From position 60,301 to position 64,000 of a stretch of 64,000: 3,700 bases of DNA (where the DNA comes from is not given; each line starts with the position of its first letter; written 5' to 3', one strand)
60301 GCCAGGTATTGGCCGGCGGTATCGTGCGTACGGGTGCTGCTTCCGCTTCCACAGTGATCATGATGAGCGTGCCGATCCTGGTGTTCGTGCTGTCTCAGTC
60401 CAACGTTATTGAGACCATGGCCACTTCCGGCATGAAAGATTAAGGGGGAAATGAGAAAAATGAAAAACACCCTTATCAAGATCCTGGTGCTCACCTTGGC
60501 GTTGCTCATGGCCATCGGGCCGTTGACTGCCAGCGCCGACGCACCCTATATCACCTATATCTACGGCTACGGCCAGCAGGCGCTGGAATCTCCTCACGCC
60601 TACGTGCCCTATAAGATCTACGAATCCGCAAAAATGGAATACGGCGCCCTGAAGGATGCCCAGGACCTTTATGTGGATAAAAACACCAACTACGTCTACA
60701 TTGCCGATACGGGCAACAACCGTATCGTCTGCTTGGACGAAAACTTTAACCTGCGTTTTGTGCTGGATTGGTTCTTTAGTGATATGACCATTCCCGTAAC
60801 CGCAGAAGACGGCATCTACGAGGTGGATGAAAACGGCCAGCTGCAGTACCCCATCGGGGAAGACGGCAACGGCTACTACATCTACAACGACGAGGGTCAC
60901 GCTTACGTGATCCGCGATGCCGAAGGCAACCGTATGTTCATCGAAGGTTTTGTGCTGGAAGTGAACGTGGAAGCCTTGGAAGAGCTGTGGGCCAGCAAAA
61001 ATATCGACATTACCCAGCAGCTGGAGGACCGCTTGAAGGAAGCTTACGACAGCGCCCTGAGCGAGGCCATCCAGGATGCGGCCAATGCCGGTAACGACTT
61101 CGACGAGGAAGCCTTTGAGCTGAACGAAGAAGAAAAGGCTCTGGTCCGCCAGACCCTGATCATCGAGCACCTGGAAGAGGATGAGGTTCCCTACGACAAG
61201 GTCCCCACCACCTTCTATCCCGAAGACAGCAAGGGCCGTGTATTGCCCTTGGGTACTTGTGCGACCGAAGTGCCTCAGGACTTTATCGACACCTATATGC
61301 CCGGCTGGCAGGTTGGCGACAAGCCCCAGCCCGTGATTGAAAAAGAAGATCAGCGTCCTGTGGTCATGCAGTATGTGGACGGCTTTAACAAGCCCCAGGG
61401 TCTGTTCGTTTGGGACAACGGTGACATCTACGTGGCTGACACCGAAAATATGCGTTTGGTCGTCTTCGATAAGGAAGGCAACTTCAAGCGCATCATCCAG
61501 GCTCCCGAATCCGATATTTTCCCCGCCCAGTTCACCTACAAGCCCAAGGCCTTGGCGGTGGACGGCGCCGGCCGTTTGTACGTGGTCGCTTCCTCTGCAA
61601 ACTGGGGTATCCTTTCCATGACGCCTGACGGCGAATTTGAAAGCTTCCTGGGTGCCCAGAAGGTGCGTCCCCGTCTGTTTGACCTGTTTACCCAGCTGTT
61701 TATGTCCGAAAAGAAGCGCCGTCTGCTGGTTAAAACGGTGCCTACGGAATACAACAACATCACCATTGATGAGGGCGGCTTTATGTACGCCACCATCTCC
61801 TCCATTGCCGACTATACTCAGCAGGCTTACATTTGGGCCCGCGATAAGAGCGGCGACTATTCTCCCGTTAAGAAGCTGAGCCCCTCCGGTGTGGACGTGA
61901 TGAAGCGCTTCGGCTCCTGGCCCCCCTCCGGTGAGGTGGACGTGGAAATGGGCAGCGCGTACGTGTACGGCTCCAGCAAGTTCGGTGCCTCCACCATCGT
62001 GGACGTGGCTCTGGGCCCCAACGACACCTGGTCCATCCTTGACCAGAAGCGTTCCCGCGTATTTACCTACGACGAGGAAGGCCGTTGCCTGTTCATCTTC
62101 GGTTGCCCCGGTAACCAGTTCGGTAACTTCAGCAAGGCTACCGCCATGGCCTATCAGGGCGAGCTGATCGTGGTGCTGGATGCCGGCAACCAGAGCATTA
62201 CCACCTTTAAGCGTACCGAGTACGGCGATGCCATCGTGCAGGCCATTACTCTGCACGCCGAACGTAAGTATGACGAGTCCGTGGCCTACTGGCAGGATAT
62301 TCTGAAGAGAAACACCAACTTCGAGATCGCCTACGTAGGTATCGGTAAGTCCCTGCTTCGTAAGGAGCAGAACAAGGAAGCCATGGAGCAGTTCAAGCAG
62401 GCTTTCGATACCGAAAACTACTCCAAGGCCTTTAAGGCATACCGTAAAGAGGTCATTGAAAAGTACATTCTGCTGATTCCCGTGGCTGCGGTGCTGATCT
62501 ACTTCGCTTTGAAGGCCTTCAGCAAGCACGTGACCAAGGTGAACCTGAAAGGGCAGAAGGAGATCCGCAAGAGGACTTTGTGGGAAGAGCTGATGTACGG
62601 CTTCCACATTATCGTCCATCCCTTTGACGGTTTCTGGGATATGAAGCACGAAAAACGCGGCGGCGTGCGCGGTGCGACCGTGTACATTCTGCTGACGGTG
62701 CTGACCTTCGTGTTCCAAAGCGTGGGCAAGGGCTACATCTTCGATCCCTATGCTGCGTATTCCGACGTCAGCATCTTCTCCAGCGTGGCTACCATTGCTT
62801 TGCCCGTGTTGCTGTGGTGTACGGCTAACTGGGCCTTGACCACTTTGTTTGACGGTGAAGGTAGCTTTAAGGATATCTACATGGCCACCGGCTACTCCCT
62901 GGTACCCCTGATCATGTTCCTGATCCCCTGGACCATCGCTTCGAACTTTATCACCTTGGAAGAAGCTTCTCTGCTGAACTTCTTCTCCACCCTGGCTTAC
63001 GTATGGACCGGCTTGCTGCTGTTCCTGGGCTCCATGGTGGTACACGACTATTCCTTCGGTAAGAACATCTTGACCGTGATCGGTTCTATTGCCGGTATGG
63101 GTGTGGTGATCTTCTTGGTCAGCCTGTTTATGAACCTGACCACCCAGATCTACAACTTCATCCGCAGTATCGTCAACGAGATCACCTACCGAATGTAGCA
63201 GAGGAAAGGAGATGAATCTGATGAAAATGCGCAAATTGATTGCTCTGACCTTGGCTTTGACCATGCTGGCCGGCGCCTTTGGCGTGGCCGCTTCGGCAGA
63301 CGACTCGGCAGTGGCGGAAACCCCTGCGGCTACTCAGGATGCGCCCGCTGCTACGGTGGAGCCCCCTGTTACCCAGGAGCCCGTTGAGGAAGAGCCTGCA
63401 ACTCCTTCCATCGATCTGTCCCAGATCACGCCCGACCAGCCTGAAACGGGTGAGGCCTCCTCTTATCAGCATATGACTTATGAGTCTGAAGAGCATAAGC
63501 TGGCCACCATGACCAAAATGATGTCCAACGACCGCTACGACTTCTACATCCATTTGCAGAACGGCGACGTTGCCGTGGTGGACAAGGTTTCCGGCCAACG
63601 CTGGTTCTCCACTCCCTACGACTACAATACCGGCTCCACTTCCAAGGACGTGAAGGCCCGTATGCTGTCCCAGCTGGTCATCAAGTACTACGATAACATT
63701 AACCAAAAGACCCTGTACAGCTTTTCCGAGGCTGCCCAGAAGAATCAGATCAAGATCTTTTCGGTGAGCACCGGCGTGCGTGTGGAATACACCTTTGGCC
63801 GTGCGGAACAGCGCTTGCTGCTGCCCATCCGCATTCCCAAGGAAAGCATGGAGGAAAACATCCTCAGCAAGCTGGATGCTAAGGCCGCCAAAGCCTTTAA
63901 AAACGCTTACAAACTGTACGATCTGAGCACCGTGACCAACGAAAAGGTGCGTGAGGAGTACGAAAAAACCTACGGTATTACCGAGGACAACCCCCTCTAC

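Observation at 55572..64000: ABC-type glycan locus: ~970-aa CBM-bearing binding protein, two permeases, an NHL-TPR-Yip1 membrane fusion and a DUF5696-like secreted protein, with no ATPase or regulator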

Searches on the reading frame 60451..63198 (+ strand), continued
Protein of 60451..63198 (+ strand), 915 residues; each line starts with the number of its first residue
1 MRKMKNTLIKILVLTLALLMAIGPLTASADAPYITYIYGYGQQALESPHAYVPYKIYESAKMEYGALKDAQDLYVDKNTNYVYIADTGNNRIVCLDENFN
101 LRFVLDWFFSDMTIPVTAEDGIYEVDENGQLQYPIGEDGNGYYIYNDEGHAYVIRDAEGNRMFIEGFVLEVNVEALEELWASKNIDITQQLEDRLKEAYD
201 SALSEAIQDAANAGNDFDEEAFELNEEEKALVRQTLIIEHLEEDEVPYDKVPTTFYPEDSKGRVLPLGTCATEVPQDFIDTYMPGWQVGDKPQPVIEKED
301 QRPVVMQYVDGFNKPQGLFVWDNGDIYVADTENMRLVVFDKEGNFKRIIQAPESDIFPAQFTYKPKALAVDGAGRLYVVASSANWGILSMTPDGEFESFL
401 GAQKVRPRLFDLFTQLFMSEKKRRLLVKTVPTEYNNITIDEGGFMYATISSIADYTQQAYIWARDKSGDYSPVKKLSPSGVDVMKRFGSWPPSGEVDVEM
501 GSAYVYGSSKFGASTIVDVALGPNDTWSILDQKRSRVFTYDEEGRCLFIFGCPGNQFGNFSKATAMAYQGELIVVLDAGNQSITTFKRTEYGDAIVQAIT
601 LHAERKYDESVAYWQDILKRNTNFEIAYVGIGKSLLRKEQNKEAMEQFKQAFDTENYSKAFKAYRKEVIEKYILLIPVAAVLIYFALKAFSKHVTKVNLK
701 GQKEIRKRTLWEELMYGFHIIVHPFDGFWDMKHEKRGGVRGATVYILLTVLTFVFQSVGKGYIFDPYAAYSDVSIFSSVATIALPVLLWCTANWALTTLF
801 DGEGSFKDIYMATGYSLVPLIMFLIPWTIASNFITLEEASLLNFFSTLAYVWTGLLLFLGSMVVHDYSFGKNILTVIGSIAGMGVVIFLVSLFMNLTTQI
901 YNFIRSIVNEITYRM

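Call 90: search_protein_representatives(alignment_id=A2)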
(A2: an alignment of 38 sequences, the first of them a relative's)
Query: 38 sequences, 876 profile positions. Proteins with E-value up to 0.001 (for the whole library): 7200; up to 1e-10: 5643; up to 1e-30: 4138. The best 150 are listed.
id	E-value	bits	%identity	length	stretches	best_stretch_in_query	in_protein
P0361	0.0e+00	1117.0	-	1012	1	1-874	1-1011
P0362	0.0e+00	1088.2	-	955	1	1-874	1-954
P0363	0.0e+00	1069.2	-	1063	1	4-874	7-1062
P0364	0.0e+00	1062.9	-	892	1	2-874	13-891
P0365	0.0e+00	1059.8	-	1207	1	1-875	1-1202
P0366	0.0e+00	1056.9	-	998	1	1-873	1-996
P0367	0.0e+00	1046.5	-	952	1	4-873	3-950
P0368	0.0e+00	1046.3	-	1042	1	4-874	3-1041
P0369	0.0e+00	1045.6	-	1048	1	1-875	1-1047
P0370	0.0e+00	1042.8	-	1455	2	1-836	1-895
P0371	0.0e+00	1040.7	-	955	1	1-875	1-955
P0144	0.0e+00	1040.3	-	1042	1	1-875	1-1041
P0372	0.0e+00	1037.5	-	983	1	4-874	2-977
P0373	0.0e+00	1037.0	-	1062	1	4-874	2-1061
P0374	0.0e+00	1034.4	-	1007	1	1-874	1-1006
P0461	1.8e-272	923.0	-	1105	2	4-809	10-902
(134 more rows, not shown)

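Call 101: search_protein_families(library=pfam, proteins=[L074:12219-18404:+, L066:12140-17854:+, L064:12148-16644:+], max_evalue=0.001)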
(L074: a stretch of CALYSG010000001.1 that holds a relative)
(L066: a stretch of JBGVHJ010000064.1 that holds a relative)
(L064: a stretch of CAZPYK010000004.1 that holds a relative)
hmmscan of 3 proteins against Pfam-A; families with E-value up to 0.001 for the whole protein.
L074:12219-18404:+ (2061 aa): 1 family
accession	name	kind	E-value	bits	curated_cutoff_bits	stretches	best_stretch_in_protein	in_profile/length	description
PF18952.6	DUF5696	-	4.7e-117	392.5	25.6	3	714-1019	279-576/612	Family of unknown function (DUF5696)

L066:12140-17854:+ (1904 aa): 1 family
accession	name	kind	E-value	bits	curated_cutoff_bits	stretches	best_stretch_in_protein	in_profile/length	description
PF18952.6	DUF5696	-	2.4e-122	410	25.6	2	502-986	133-579/612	Family of unknown function (DUF5696)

L064:12148-16644:+ (1498 aa): 1 family
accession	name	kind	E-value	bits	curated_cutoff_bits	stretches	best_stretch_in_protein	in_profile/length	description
PF18952.6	DUF5696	-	9.1e-124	414.6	25.6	2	515-987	132-576/612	Family of unknown function (DUF5696)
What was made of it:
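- Tried and rejected: C-terminal extensions of long DUF5696 orthologues as anchoring or CBM domains: no Pfam hits (call 101).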

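Call 104: search_protein_families(library=pfam, alignment_id=A6, max_evalue=0.00001)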
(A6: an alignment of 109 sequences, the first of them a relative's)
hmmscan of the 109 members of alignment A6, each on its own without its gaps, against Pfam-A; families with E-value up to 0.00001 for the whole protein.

A. member 1, L007:17569-19605:+ (678 aa): 3 families
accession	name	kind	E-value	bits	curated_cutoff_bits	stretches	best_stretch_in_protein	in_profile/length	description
PF24547.1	DUF7601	-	1.2e-17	65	27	1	401-523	2-114/116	Domain of unknown function (DUF7601)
PF05738.19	Cna_B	-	1.3e-13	51.7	22.3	1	532-611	2-86/87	Cna protein B-type domain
PF13229.12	Beta_helix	-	4.5e-08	33.3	25.9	1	123-280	24-158/158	Right handed beta helix region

B. families by the number of members that match (of 109 scanned): 102 families (the first 25 are shown)
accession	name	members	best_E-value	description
PF01411.24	tRNA-synt_2c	6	9.1e-200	tRNA synthetases class II (A)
PF07973.19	tRNA_SAD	6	4.6e-21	Threonyl and Alanyl tRNA synthetase second additional domain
PF02517.21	Rce1-like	6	3e-16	Type II CAAX prenyl endopeptidase Rce1-like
PF02272.25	DHHA1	6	1.3e-13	DHHA1 domain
PF13416.11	SBP_bac_8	5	1.1e-20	Bacterial extracellular solute-binding protein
PF01547.30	SBP_bac_1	5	1e-15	Bacterial extracellular solute-binding protein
PF00285.26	Citrate_synt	4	1.3e-117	Citrate synthase, C-terminal domain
PF03663.20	Glyco_hydro_76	4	2.4e-44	Glycosyl hydrolase family 76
PF02786.22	CPSase_L_D2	3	6.6e-114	Carbamoyl-phosphate synthase L chain, ATP binding domain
PF25596.1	CPSase_L_D1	3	3.2e-96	Carbamoyl phosphate synthase preATP-grasp domain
PF01678.24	DAP_epimerase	3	1.6e-60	Diaminopimelate epimerase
PF00005.33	ABC_tran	3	1.8e-37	ABC transporter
PF02787.25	CPSase_L_D3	3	4.8e-27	Carbamoyl-phosphate synthetase large chain, oligomerisation domain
PF02142.27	MGS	3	3.6e-20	MGS-like domain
PF00392.27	GntR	3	4.4e-18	Bacterial regulatory proteins, gntR family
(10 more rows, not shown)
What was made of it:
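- Closest known: Gram-positive polysaccharide utilisation loci. Different: The seven-gene core is invariant while its surroundings vary (call 104).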

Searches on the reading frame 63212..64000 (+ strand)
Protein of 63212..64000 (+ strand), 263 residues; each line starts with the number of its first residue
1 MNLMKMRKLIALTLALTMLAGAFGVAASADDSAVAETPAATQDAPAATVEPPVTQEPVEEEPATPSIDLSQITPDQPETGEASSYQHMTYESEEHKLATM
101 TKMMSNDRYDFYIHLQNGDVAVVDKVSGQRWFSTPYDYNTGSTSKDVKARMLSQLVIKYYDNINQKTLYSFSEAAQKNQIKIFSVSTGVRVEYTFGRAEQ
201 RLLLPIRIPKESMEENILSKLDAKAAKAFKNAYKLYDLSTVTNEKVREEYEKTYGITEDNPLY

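Call 6: search_protein_families(library=pfam, proteins=[window:63212-64000:+], max_evalue=0.1)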
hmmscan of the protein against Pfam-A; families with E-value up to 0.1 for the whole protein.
window:63212-64000:+ (263 aa): 1 family
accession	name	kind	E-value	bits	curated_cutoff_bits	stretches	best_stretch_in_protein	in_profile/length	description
PF22092.2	T26-6p_Ig-like_dom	-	0.011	16.3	27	1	102-163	30-92/137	T26-6p, immunoglobulin-like domain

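Call 7: search_protein_families(library=ncbifam, proteins=[window:63212-64000:+], max_evalue=0.1)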
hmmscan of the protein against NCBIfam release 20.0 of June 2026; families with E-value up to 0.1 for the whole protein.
window:63212-64000:+ (263 aa): 2 families
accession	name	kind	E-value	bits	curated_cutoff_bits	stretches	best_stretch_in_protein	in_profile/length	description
NF007769.1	PRK10455.1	equivalog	0.028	14.7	174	1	6-43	1-35/160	ATP-independent periplasmic protein-refolding chaperone Spy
NF033636.1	acid_shock_Asr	equivalog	0.095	13.5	50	1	6-50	1-45/119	acid resistance repetitive basic protein Asr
